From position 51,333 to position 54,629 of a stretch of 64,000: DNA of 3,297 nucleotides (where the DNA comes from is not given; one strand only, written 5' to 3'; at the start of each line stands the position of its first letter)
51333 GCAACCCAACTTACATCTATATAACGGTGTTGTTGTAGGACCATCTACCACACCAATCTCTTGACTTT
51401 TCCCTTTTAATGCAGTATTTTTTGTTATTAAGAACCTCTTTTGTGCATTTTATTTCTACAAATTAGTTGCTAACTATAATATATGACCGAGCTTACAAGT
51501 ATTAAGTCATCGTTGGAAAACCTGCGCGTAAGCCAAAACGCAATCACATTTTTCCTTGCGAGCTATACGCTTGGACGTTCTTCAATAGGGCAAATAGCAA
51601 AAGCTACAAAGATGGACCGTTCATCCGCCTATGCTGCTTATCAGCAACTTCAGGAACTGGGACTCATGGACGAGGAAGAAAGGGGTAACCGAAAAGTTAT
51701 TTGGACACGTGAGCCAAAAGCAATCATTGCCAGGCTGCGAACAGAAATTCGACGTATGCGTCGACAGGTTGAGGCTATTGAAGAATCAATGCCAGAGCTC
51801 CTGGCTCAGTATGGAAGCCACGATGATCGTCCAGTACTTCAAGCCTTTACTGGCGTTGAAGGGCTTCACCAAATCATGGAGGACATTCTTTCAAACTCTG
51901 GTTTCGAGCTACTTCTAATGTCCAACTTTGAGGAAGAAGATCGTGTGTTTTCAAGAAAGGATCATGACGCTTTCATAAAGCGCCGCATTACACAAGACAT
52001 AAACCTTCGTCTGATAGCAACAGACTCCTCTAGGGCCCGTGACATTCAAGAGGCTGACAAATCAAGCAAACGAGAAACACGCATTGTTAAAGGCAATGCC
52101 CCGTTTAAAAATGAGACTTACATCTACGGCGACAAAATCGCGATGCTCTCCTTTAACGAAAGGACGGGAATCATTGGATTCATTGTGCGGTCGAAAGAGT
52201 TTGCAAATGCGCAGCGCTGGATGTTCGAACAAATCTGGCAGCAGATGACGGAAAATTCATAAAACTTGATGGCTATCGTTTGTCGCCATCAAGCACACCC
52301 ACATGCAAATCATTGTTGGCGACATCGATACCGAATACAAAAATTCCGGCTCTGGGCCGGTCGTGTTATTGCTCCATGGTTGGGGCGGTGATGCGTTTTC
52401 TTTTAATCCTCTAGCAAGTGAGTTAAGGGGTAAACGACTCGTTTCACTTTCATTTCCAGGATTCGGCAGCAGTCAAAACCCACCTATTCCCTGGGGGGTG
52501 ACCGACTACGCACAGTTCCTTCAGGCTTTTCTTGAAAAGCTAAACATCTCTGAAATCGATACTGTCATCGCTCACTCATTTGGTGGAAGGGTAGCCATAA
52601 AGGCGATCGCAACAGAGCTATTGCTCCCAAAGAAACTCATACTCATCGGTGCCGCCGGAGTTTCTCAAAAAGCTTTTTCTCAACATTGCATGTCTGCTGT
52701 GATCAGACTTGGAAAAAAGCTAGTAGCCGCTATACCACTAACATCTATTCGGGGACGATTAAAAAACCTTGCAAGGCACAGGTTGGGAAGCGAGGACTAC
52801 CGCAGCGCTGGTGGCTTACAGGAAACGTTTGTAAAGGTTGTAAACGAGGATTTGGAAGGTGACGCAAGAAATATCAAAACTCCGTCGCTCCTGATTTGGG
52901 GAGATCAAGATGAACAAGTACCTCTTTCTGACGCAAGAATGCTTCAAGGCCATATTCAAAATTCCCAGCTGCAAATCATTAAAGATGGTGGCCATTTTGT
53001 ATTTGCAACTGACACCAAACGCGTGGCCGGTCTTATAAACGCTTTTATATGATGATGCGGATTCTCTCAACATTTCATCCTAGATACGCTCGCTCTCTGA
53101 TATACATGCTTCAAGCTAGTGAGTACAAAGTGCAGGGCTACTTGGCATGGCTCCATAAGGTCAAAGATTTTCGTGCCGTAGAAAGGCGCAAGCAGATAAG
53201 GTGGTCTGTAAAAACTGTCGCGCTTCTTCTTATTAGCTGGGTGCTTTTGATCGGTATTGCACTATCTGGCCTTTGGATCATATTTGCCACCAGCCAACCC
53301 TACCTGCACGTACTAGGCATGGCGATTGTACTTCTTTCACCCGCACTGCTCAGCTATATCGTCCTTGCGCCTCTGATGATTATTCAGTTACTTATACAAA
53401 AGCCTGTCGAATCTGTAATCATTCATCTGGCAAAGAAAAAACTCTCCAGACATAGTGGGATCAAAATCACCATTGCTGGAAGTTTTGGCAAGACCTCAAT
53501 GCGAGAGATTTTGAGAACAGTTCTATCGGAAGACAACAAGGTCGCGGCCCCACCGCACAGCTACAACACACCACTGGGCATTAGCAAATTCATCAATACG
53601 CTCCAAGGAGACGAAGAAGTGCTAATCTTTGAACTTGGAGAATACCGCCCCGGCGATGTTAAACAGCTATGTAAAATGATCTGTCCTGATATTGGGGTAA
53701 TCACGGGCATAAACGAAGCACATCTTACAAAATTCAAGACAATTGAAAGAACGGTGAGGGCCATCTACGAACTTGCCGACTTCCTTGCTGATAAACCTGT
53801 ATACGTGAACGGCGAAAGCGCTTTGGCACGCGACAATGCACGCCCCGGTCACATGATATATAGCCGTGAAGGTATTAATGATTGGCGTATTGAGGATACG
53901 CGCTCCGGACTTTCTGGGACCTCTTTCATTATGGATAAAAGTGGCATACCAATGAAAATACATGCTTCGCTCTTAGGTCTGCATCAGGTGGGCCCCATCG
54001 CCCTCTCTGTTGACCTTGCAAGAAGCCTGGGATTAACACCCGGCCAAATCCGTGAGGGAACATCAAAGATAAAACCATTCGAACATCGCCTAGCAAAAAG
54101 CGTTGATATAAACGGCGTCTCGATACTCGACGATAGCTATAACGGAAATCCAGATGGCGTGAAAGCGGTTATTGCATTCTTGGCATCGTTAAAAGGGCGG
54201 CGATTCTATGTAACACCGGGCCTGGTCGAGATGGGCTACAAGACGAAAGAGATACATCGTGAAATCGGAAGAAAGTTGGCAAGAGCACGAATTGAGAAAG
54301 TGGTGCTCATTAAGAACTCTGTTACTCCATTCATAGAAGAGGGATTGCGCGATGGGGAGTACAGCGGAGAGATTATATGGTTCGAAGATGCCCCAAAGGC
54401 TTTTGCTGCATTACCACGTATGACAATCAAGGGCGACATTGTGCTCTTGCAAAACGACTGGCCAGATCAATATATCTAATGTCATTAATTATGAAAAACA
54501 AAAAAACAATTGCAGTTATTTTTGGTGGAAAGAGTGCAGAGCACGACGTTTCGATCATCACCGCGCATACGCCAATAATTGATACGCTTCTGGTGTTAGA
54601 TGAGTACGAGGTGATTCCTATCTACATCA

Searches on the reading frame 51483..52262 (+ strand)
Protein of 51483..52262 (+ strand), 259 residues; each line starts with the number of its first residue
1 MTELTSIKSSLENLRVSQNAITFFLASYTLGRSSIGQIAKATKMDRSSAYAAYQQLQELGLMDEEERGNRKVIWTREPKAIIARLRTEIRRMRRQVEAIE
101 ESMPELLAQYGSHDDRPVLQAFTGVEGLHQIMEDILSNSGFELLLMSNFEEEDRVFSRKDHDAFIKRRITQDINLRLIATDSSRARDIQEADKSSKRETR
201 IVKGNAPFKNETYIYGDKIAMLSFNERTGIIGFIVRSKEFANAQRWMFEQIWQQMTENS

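Call 97: search_solved_structures(query=window:51483-52262:+, max_evalue=0.00001)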
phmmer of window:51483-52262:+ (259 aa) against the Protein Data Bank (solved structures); distinct sequences matched with E-value up to 0.00001: 0.

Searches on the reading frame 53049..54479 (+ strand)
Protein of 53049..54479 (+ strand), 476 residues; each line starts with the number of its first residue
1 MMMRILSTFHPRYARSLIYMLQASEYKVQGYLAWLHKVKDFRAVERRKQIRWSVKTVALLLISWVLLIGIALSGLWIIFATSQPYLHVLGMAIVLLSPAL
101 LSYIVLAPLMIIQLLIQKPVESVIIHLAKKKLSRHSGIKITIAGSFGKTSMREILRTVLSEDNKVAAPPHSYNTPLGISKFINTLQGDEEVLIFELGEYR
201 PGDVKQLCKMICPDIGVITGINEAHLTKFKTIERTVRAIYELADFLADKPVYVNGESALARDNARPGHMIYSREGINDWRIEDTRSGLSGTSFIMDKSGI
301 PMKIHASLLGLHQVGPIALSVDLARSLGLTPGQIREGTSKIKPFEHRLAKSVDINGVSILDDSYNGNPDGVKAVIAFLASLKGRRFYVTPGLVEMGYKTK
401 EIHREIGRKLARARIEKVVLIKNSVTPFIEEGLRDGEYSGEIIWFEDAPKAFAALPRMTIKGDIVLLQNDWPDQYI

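Call 98: search_solved_structures(query=window:53049-54479:+, max_evalue=0.00001)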
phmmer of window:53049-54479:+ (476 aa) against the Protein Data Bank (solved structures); distinct sequences matched with E-value up to 0.00001: 8.
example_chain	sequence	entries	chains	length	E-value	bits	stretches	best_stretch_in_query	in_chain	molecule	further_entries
3zl8_A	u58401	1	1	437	9e-31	110.3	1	115-467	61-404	UDP-N-ACETYLMURAMOYL-TRIPEPTIDE--D-ALANYL-D-ALANINE LIGASE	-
4cvk_A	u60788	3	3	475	2.1e-23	86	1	112-411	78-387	UDP-N-acetylmuramoyl-tripeptide--D-alanyl-D-alanine ligase | UDP-N-ACETYLMURAMOYL-TRIPEPTIDE--D-ALANYL-D- ALANINE LIGASE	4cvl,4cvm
1gg4_A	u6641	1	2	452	5.4e-18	68.2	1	139-421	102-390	UDP-N-ACETYLMURAMOYLALANYL-D-GLUTAMYL-2,6-DIAMINOPIMELATE-D-ALANYL-D-ALANYL LIGASE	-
4qdi_A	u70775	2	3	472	3.4e-16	62.3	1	132-430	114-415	UDP-N-acetylmuramoyl-tripeptide--D-alanyl-D-alanine ligase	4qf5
4ziy_A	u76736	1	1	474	4.6e-16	61.8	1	132-430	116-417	UDP-N-acetylmuramoyl-tripeptide--D-alanyl-D-alanine ligase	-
2am1_A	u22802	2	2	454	6.2e-15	58.1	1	134-416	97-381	UDP-N-acetylmuramoylalanine-D-glutamyl-lysine-D-alanyl-D-alanine ligase, MurF protein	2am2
3zm5_A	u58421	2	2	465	6.6e-15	58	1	134-416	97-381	UDP-N-ACETYLMURAMOYL-TRIPEPTIDE--D-ALANYL-D-ALANINE LIGASE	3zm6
8f5d_A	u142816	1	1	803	1.3e-07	34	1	140-235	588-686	Multifunctional fusion protein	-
